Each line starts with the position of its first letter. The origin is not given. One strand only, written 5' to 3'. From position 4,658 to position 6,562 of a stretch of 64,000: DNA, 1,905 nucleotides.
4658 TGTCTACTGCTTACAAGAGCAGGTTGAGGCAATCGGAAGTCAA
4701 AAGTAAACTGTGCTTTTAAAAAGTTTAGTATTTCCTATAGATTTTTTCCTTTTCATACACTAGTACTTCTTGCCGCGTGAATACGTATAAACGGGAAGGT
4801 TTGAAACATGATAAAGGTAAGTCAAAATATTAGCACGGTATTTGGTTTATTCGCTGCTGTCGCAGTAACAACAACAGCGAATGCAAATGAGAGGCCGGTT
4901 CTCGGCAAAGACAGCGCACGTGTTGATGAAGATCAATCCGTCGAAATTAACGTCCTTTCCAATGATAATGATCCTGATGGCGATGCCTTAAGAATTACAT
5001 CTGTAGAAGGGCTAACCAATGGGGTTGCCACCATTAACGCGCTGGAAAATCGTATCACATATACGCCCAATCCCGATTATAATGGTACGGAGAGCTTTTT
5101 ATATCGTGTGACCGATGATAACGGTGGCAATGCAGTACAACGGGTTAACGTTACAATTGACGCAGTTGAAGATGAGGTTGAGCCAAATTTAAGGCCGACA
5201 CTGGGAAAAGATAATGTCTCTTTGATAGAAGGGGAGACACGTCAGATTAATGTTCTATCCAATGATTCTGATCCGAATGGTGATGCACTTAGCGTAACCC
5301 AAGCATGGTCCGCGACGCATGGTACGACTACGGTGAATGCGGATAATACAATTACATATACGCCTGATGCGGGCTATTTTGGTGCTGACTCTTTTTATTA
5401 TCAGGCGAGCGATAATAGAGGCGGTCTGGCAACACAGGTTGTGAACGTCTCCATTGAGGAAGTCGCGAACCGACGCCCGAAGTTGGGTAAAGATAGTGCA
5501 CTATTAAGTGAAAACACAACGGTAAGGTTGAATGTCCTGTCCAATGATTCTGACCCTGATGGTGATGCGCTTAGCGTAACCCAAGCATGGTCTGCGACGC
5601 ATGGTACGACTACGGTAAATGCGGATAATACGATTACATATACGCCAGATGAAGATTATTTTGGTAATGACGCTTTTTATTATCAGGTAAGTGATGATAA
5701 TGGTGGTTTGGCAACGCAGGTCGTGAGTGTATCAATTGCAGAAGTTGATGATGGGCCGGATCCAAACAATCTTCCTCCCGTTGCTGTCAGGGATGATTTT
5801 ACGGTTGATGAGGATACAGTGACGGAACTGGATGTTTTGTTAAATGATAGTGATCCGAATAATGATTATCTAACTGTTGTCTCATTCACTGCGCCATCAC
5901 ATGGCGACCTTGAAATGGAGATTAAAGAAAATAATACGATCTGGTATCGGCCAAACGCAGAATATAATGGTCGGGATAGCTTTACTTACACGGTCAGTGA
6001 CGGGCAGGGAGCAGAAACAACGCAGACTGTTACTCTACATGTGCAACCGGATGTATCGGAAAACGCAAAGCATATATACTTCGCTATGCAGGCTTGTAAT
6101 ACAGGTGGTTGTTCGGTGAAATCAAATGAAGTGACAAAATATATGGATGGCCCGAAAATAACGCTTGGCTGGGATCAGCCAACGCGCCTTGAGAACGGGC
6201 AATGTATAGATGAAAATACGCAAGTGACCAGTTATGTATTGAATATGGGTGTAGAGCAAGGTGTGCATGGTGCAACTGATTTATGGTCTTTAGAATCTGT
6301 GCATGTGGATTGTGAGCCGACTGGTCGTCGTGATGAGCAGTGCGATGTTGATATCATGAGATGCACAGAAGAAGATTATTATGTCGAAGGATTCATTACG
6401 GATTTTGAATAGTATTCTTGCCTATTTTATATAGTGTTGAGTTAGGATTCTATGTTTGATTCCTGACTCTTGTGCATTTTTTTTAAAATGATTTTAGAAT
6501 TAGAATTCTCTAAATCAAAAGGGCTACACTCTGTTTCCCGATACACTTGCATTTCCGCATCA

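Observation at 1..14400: Adhesin island: T1SS RTX/cadherin adhesin, cadherin-repeat protein and 2,237-aa TPS-like beta-helix giant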

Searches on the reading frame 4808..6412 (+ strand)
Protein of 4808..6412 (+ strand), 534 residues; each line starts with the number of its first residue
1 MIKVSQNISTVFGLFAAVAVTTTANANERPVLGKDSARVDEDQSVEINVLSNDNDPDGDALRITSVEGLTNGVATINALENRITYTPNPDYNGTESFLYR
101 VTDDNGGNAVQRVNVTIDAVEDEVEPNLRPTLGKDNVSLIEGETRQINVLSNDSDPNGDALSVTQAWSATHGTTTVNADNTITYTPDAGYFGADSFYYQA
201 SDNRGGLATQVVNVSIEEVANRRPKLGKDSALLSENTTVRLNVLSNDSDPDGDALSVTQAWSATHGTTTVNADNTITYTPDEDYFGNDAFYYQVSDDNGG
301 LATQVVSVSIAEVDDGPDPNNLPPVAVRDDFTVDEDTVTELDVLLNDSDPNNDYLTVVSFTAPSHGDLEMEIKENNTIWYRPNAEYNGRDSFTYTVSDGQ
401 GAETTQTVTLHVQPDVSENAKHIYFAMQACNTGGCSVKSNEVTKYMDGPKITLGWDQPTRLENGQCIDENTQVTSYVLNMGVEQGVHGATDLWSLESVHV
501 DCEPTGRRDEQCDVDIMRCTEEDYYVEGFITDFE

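Call 6: search_protein_families(library=pfam, proteins=[window:4808-6412:+], max_evalue=0.01)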
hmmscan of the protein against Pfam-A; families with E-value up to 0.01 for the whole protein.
window:4808-6412:+ (534 aa): 5 families
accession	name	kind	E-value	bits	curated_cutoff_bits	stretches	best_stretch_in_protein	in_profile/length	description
PF17963.7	Big_9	-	6.5e-97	319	23.6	4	321-410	1-88/89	Bacterial Ig domain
PF17892.7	Cadherin_5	-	4.1e-70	232.2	26.5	4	221-310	2-97/98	Cadherin-like domain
PF17803.7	Cadherin_4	-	5.6e-56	187.4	25.1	4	211-278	2-71/71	Bacterial cadherin-like domain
PF19076.6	CshA_repeat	-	8.3e-14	52.5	27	2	251-304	48-97/103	Surface adhesin CshA repetitive domain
PF16184.11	Cadherin_3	-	0.0011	19.4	25.5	0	338-410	19-104/106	Cadherin-like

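Call 8: search_protein_families(library=ncbifam, proteins=[window:4808-6412:+], max_evalue=0.1)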
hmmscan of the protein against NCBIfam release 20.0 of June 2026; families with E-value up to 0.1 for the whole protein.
window:4808-6412:+ (534 aa): 5 families
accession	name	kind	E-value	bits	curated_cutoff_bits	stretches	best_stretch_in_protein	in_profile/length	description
NF012211.1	tand_rpt_95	domain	7.7e-74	243.8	90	4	234-320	3-94/98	tandem-95 repeat protein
TIGR04225.1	CshA_fibril_rpt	repeat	8.7e-15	55.4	60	3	256-305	53-99/104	fibrillar adhesin CshA-type repeat protein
NF045619.1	adhes_GNV_Cterm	subfamily_domain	2.9e-08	33.3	180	2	383-422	169-208/458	BapA/Bap/LapF family large adhesin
TIGR04212.1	GlyGly_RbtA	equivalog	9e-08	30.8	295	2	160-198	507-545/605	rhombotarget A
TIGR01965.1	VCBS_repeat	domain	0.087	13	15.5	0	153-189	8-44/99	VCBS domain-containing protein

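Call 39: find_encoding_contigs(protein=window:4808-6412:+, flank=10000, max_places=3)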
Protein window:4808-6412:+ (534 aa): 2 contigs read that carry it; 2 places shown.
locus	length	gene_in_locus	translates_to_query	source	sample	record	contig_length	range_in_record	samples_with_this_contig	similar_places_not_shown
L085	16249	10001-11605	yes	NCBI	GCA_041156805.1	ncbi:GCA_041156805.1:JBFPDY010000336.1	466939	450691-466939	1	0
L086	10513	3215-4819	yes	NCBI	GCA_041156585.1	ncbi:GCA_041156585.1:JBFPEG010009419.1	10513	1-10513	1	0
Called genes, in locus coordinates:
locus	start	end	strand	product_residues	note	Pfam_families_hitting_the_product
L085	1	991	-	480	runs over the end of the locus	PF01943:Polysacc_synt, PF13440:Polysacc_synt_3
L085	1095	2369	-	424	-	PF04932:Wzy_C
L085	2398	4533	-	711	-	PF02706:Wzz, PF13807:GNVR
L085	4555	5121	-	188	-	PF02563:Poly_export, PF10531:SLBB (weak)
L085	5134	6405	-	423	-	PF10082:BBP2_2, PF13505:OMP_b-brl (faint)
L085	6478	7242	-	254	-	PF14099:Polysacc_lyase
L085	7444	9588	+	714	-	PF00353:HemolysinCabind (weak), PF17803:Cadherin_4, PF17892:Cadherin_5, PF17963:Big_9, PF17803:Cadherin_4, PF17892:Cadherin_5, PF17963:Big_9, PF00353:HemolysinCabind, +1 more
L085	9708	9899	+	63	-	-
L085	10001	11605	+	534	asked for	PF17803:Cadherin_4, PF17892:Cadherin_5, PF17963:Big_9, PF17803:Cadherin_4, PF17892:Cadherin_5, PF17963:Big_9, PF17803:Cadherin_4, PF17892:Cadherin_5, +5 more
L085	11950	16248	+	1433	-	?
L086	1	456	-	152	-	?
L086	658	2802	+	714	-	PF00353:HemolysinCabind (weak), PF17803:Cadherin_4, PF17892:Cadherin_5, PF17963:Big_9, PF17803:Cadherin_4, PF17892:Cadherin_5, PF17963:Big_9, PF00353:HemolysinCabind, +1 more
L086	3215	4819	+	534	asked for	PF17803:Cadherin_4, PF17892:Cadherin_5, PF17963:Big_9, PF17803:Cadherin_4, PF17892:Cadherin_5, PF17963:Big_9, PF17803:Cadherin_4, PF17892:Cadherin_5, +5 more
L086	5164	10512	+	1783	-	?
